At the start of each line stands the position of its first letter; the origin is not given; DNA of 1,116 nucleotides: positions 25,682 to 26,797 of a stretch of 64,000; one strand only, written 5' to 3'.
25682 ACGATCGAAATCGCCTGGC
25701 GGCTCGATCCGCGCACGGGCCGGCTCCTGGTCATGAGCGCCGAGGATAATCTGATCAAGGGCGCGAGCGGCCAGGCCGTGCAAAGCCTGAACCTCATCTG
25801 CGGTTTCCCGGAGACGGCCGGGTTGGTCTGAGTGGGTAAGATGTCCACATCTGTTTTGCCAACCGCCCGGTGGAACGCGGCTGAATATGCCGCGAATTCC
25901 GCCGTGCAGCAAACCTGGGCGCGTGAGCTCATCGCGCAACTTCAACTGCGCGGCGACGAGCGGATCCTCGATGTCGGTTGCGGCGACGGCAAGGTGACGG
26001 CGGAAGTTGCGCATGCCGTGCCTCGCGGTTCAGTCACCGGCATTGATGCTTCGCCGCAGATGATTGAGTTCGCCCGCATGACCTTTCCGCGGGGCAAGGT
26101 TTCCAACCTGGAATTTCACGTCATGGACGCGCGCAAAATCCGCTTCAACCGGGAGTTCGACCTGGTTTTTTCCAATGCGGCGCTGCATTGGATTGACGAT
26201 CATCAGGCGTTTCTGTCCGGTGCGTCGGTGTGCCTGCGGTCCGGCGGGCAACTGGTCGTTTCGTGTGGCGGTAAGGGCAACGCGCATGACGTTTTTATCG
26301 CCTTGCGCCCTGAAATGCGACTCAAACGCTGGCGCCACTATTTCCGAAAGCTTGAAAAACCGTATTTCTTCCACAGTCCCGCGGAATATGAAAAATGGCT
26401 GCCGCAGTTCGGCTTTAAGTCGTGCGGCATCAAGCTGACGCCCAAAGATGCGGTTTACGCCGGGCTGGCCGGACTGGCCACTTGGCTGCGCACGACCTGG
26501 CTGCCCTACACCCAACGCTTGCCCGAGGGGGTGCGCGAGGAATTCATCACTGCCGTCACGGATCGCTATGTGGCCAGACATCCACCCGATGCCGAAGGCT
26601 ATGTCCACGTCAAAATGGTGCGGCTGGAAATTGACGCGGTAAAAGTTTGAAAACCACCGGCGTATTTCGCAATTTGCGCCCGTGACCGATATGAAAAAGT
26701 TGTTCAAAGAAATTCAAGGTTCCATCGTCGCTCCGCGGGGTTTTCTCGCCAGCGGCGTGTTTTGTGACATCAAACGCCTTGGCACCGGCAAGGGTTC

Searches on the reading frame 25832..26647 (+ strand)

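Call 57: search_protein_families(library=pfam, max_evalue=0.00001, proteins=[window:25832-26647:+])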
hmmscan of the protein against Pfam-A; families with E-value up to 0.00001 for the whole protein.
window:25832-26647:+ (272 aa): 11 families
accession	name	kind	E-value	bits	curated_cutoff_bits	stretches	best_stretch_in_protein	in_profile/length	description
PF13649.12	Methyltransf_25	-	7.9e-22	78.2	27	1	45-139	1-97/97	Methyltransferase domain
PF08241.18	Methyltransf_11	-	1.6e-21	77.2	21.2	1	46-143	1-95/95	Methyltransferase domain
PF13847.12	Methyltransf_31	-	4.6e-20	72.2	27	1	41-144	3-110/145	Methyltransferase domain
PF08242.18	Methyltransf_12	-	1.5e-17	64.5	30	1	46-141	1-98/98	Methyltransferase domain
PF13489.12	Methyltransf_23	-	2.7e-16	60.2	27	1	25-196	5-160/164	Methyltransferase domain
PF05175.20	MTS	-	4e-14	53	23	1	33-143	23-138/170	Methyltransferase small domain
PF01209.24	Ubie_methyltran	-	1.5e-09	38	20.1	1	27-143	33-151/233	ubiE/COQ5 methyltransferase family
PF01135.25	PCMT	-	2.1e-07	31.4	20.3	1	34-146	66-174/210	Protein-L-isoaspartate(D-aspartate) O-methyltransferase (PCMT)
PF00891.24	Methyltransf_2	-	3.5e-07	30.2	22.3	1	24-143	45-164/210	O-methyltransferase domain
PF08003.17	Methyltransf_9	-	5.3e-06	26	23.8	1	29-199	104-264/315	Protein of unknown function (DUF1698)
PF06325.19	PrmA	-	6.7e-06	26.2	22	1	39-144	159-259/296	Ribosomal protein L11 methyltransferase (PrmA)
